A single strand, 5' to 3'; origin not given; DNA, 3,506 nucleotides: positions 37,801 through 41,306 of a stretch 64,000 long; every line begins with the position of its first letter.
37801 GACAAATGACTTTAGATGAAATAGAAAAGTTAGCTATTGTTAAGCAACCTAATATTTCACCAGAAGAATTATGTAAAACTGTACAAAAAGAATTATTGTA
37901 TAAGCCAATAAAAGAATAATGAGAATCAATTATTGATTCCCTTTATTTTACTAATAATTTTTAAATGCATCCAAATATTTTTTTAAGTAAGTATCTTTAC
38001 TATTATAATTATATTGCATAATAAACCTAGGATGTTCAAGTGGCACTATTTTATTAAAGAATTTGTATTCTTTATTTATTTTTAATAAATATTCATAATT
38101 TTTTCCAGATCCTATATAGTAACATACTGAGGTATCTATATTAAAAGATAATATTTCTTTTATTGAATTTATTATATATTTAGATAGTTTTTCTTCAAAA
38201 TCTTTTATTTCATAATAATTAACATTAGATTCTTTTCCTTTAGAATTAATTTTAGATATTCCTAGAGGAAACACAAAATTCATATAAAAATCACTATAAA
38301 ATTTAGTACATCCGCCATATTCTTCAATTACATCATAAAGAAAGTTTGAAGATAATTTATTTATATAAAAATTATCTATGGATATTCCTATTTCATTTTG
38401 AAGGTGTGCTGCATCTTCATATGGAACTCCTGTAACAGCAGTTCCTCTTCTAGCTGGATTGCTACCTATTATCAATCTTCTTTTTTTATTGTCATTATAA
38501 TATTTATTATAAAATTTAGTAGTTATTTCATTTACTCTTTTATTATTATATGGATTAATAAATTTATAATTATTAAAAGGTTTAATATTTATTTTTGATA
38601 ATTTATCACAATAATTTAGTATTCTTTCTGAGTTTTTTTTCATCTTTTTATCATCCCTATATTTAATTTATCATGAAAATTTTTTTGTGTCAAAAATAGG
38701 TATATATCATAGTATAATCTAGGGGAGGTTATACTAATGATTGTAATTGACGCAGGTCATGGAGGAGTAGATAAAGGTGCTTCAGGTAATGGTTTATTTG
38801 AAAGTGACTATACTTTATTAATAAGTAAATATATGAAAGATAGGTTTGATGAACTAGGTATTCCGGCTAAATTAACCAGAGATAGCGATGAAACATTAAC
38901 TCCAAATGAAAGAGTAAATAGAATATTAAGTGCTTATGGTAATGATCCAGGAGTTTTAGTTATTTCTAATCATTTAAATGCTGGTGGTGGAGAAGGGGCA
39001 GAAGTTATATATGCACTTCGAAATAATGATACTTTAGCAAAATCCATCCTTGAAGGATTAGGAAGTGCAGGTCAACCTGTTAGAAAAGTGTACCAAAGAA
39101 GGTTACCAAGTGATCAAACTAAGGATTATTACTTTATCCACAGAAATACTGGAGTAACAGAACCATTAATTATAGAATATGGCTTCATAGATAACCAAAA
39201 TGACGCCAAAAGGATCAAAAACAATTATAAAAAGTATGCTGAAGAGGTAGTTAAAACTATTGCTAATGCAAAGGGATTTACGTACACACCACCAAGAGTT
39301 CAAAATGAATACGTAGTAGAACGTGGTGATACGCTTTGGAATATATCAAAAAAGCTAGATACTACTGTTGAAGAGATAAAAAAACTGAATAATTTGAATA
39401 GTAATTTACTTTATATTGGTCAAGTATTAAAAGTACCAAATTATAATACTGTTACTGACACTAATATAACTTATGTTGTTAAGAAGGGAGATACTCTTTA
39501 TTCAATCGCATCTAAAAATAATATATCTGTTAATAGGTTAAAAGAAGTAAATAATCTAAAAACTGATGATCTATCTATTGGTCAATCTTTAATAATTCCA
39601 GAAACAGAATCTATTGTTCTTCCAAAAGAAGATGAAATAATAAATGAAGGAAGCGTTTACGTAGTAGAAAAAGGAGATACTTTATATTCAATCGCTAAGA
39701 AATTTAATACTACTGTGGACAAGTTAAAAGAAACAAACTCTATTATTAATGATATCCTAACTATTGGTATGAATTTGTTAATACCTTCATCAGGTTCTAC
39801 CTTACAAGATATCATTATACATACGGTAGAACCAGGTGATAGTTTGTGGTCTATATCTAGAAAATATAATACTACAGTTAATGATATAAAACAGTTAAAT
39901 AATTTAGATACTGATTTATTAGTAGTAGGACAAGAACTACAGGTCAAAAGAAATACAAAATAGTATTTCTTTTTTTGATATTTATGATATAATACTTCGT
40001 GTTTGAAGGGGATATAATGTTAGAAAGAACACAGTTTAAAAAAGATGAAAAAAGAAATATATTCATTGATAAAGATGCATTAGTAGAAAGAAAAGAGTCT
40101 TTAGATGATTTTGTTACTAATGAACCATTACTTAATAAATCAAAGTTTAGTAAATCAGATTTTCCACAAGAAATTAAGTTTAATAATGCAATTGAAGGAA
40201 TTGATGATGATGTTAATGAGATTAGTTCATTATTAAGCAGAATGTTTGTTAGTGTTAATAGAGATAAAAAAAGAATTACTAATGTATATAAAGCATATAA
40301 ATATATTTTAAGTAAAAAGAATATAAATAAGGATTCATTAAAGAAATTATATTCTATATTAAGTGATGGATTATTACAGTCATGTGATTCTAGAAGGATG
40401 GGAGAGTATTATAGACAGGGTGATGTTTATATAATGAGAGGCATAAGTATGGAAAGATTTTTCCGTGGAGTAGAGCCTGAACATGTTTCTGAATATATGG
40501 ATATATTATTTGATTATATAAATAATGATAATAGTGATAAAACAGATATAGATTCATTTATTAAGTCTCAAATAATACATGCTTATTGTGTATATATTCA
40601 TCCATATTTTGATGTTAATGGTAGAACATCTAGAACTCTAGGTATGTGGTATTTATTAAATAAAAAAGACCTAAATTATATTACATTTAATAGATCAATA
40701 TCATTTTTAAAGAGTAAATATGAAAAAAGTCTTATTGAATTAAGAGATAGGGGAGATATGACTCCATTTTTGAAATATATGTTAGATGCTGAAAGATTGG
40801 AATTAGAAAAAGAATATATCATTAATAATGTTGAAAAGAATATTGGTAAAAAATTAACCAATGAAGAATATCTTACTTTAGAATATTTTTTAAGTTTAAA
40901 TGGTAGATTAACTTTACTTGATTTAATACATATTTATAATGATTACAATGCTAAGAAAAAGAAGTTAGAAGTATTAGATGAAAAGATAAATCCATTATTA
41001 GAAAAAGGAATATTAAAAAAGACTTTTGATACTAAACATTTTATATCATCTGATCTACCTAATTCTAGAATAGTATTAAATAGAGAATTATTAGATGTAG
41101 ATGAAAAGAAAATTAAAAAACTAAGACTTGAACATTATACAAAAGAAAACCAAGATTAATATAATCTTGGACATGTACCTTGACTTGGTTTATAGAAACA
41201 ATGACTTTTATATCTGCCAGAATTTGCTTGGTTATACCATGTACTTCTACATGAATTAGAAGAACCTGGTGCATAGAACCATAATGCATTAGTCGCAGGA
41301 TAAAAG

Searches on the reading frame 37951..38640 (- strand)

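Call 11: search_protein_families(library=pfam, proteins=[window:37951-38640:-], max_evalue=0.001)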
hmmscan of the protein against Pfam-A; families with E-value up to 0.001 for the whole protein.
window:37951-38640:- (229 aa): 1 family
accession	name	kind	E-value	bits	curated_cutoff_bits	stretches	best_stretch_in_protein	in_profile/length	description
PF03167.25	UDG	-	2.1e-11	44.5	24.3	1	46-227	2-141/141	Uracil DNA glycosylase superfamily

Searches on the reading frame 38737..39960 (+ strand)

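Call 11: search_protein_families(library=pfam, proteins=[window:38737-39960:+], max_evalue=0.001)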
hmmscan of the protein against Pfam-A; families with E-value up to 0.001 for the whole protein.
window:38737-39960:+ (408 aa): 12 families
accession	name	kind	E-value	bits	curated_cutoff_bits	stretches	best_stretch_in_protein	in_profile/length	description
PF01476.26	LysM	-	9.9e-66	217.9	20.9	4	246-288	1-43/43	LysM domain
PF01520.23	Amidase_3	-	8.7e-28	98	27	1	2-176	1-173/174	N-acetylmuramoyl-L-alanine amidase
PF23473.1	LysM3_LYK4_5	-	1.1e-16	61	29.3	1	308-350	5-47/48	LYK4/5 LysM3 domain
PF23462.1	LysM3_NFP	-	1.2e-14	54.9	28.1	0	244-288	3-47/48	NFP LysM3 domain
PF23472.1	LysM2_CERK1_LYK3_4_5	-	1e-11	45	27.4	0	242-288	4-54/56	LYK3/4/5 LysM2 domain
PF23446.1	LysM1_NFP_LYK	-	1.6e-11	45.3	36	0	199-234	17-54/60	NFP/LYK LysM1 domain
PF23577.1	LysM_RLK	-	6.1e-09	36.2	27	0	244-270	1-27/44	LysM domain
PF22310.2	NMB0315_dom_I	-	1.6e-06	28.8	27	0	363-389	7-33/83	NMB0315-like, domain I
PF23457.1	LysM2_NFP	-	3.7e-06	27.3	36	0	243-288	5-54/56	NFP LysM2 domain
PF05130.17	FlgN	-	0.00019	22.3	30.5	0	195-225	85-115/147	FlgN protein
PF04225.17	LysM_OapA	-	0.00042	20.8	22.3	0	245-276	4-35/85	Opacity-associated protein A LysM-like domain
PF00570.28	HRDC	-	0.0009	19.6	23.8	0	192-222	24-54/68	HRDC domain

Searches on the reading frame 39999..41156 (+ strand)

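Call 11: search_protein_families(library=pfam, proteins=[window:39999-41156:+], max_evalue=0.001)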
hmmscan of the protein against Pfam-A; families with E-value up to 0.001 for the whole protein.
window:39999-41156:+ (386 aa): 1 family
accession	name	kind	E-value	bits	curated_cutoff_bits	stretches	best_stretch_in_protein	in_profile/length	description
PF02661.23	Fic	-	7.3e-11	43.2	24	1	110-219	3-93/93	Fic/DOC family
